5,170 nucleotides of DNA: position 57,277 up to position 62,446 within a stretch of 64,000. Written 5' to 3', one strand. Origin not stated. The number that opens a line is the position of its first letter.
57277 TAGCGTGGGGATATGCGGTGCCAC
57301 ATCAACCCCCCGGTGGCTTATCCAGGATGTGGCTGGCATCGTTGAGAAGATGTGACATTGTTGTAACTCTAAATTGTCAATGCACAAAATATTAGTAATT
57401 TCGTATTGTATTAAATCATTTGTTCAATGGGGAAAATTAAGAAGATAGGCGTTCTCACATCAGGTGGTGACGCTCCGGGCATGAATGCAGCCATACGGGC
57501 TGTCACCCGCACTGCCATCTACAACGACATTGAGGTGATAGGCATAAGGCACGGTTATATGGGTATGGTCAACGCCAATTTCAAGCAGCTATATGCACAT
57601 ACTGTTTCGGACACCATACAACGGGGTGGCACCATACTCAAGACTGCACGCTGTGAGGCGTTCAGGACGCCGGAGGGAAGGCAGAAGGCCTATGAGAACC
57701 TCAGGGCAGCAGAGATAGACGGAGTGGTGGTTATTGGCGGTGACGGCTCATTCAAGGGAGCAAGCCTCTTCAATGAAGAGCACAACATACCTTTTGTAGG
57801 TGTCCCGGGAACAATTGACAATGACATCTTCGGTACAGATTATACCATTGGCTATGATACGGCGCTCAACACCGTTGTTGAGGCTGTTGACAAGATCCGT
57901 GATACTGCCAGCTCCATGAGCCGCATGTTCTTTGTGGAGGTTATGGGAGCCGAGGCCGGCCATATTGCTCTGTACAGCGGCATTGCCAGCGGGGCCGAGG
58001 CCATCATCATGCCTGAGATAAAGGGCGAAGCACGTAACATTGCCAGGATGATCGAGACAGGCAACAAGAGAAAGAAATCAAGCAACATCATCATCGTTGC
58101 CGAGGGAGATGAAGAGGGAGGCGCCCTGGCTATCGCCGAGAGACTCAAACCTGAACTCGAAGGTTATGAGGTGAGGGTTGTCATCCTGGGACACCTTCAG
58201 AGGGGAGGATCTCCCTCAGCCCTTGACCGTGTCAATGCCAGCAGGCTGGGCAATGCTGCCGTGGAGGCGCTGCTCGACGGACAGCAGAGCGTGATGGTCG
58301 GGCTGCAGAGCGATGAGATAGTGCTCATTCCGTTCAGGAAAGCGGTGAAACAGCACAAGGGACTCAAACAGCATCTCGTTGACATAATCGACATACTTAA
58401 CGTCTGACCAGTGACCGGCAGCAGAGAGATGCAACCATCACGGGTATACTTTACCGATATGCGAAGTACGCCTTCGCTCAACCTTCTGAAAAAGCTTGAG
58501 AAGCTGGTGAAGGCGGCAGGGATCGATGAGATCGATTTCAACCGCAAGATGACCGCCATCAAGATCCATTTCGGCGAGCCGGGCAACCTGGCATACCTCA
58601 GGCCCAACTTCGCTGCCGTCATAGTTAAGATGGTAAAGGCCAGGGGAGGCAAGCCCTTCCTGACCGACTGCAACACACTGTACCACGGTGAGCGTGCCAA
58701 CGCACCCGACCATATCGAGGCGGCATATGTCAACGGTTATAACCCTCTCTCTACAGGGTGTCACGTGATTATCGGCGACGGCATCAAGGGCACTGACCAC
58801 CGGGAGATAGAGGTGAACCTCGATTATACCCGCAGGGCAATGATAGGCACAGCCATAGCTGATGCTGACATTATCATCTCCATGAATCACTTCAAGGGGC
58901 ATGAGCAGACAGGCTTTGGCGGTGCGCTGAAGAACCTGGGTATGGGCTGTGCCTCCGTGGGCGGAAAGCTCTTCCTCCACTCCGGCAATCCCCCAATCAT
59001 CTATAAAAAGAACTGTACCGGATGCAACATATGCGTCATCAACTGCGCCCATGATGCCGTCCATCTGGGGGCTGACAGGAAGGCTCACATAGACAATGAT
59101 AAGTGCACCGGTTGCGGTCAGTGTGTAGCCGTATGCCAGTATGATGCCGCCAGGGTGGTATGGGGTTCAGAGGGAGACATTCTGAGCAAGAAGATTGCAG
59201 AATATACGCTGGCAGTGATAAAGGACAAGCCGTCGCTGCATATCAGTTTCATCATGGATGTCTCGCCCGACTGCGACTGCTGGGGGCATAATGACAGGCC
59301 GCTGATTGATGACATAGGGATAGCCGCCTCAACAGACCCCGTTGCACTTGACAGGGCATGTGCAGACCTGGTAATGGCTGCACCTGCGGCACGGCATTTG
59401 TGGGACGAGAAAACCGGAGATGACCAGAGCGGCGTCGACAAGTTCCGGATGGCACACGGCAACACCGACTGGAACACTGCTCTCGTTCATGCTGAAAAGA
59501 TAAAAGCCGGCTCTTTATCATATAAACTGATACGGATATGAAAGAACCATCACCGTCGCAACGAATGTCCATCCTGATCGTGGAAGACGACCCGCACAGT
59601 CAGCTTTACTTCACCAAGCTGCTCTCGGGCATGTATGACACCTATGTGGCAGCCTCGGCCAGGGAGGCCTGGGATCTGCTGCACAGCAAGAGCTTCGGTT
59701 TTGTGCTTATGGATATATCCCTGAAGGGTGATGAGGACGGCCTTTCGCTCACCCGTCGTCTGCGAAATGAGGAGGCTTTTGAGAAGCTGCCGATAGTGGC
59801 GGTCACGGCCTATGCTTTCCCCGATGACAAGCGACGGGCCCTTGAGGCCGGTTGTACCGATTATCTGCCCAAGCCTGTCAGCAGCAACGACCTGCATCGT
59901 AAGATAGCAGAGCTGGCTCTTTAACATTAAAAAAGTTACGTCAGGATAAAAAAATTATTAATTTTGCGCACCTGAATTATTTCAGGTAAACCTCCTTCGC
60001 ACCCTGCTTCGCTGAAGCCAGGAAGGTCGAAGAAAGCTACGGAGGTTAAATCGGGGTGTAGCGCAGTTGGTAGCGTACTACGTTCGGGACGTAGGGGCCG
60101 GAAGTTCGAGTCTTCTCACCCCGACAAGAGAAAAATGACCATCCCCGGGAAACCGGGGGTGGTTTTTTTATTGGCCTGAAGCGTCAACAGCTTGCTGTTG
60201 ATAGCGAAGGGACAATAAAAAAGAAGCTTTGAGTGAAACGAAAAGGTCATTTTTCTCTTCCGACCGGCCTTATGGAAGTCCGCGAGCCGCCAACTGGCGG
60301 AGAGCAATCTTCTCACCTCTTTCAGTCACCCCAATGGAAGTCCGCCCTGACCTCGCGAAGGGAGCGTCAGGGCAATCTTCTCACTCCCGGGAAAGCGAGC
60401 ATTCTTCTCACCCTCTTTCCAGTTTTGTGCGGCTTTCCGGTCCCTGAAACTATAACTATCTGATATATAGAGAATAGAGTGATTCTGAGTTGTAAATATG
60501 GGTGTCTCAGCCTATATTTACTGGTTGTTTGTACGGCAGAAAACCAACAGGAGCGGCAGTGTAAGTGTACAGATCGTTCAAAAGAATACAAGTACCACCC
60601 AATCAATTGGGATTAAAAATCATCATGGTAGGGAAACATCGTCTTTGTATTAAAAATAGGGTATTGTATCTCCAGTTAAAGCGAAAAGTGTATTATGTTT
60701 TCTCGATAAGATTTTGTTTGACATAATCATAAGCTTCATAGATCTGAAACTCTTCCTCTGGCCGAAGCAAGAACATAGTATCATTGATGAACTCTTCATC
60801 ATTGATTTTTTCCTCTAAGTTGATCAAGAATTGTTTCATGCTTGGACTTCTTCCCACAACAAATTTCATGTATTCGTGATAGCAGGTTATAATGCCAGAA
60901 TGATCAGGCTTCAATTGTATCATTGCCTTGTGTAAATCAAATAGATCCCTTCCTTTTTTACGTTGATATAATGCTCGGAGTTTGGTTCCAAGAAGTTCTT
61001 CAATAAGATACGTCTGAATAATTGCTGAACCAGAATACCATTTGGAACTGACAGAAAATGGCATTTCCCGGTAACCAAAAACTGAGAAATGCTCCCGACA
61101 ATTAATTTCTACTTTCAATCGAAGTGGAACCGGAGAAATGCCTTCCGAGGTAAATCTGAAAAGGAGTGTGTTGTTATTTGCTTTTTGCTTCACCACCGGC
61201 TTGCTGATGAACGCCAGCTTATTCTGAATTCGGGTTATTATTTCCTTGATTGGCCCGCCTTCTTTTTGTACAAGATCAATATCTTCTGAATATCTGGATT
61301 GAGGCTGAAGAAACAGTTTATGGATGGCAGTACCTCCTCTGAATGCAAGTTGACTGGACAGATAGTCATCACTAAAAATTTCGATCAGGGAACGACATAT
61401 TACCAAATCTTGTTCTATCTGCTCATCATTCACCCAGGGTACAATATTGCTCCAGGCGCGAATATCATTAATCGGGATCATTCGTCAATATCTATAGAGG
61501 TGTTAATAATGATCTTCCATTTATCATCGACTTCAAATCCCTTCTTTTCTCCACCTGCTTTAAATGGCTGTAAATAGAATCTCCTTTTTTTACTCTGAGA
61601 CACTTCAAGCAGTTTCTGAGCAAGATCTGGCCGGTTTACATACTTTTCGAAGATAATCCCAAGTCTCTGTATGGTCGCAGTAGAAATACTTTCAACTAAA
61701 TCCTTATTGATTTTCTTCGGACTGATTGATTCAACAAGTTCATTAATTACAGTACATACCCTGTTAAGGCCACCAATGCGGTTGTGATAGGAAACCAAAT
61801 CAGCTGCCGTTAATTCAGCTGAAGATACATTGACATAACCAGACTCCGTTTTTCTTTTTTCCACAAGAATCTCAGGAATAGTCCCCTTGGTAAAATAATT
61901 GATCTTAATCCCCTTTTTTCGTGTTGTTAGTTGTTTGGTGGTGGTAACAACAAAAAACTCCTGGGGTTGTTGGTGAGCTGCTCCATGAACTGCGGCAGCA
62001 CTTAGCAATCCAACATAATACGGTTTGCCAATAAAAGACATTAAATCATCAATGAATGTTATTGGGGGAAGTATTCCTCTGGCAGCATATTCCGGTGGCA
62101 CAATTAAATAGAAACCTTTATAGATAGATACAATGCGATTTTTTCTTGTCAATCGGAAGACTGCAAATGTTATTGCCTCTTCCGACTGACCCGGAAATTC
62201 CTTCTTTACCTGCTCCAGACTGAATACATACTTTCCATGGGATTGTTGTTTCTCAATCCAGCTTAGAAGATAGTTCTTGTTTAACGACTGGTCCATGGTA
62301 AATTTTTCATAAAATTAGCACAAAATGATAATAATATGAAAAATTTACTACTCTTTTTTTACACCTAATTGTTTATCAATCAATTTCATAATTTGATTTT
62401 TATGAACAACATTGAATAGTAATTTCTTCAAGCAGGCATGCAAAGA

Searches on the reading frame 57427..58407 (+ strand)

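Call 72: search_protein_families(library=pfam, proteins=[window:57427-58407:+], max_evalue=0.00001)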
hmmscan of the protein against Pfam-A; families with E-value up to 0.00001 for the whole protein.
window:57427-58407:+ (326 aa): 1 family
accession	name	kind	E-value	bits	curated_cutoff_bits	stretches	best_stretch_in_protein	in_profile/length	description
PF00365.25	PFK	-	2.4e-109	365.5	30.9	1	6-282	1-277/277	Phosphofructokinase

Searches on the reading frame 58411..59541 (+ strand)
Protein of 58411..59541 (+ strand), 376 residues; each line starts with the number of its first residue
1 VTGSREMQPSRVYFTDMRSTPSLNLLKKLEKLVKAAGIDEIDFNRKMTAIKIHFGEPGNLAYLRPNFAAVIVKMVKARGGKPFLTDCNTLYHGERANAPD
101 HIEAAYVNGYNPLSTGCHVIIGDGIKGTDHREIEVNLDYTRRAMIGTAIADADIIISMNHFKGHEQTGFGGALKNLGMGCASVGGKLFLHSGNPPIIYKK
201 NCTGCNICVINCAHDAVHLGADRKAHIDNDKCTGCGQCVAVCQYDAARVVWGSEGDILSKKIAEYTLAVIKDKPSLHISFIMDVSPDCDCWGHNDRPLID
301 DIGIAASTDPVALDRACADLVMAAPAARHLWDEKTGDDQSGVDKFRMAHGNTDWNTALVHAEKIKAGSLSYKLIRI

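Call 72: search_protein_families(library=pfam, proteins=[window:58411-59541:+], max_evalue=0.00001)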
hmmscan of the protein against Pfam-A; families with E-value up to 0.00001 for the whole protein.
window:58411-59541:+ (376 aa): 8 families
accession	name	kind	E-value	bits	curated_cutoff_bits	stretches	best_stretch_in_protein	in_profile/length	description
PF04015.17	DUF362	-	3.8e-51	174.5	24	1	49-319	2-200/200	Domain of unknown function (DUF362)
PF00037.32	Fer4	-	1.9e-09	37.4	21.1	1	226-246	2-22/24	4Fe-4S binding domain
PF14697.11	Fer4_21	-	3.2e-09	37.2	35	1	197-243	3-52/59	4Fe-4S dicluster domain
PF12837.12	Fer4_6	-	1.2e-08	35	25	1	225-246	2-23/24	4Fe-4S binding domain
PF12838.12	Fer4_7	-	2.3e-08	34.8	27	1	201-246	1-52/52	4Fe-4S dicluster domain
PF12797.12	Fer4_2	-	5e-08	32.8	24.5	0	225-243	3-21/22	4Fe-4S binding domain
PF13187.11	Fer4_9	-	1.1e-06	29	27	1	201-246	1-51/52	4Fe-4S dicluster domain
PF13237.11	Fer4_10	-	2.1e-06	28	25.5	1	196-242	3-52/53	4Fe-4S dicluster domain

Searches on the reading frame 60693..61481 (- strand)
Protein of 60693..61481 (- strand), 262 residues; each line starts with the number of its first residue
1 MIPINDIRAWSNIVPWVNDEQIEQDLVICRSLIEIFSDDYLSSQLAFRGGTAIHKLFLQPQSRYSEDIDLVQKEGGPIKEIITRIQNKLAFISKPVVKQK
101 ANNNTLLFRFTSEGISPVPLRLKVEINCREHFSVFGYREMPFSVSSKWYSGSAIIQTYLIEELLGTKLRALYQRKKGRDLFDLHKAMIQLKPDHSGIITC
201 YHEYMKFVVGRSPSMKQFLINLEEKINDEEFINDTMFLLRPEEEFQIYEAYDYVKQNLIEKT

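Call 72: search_protein_families(library=pfam, proteins=[window:60693-61481:-], max_evalue=0.00001)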
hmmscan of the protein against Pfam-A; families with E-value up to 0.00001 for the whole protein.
window:60693-61481:- (262 aa): 1 family
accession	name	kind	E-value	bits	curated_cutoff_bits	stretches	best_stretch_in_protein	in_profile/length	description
PF08843.17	AbiEii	-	5.1e-30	105.6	22.5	1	34-230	5-218/238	Nucleotidyl transferase AbiEii toxin, Type IV TA system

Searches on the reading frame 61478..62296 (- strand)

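Call 72: search_protein_families(library=pfam, proteins=[window:61478-62296:-], max_evalue=0.00001)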
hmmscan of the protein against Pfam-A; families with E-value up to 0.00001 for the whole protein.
window:61478-62296:- (272 aa): 1 family
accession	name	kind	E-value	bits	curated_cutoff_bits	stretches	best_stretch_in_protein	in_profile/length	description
PF09407.15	AbiEi_1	-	2.5e-25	89.8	22.2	1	76-217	2-141/142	AbiEi antitoxin C-terminal domain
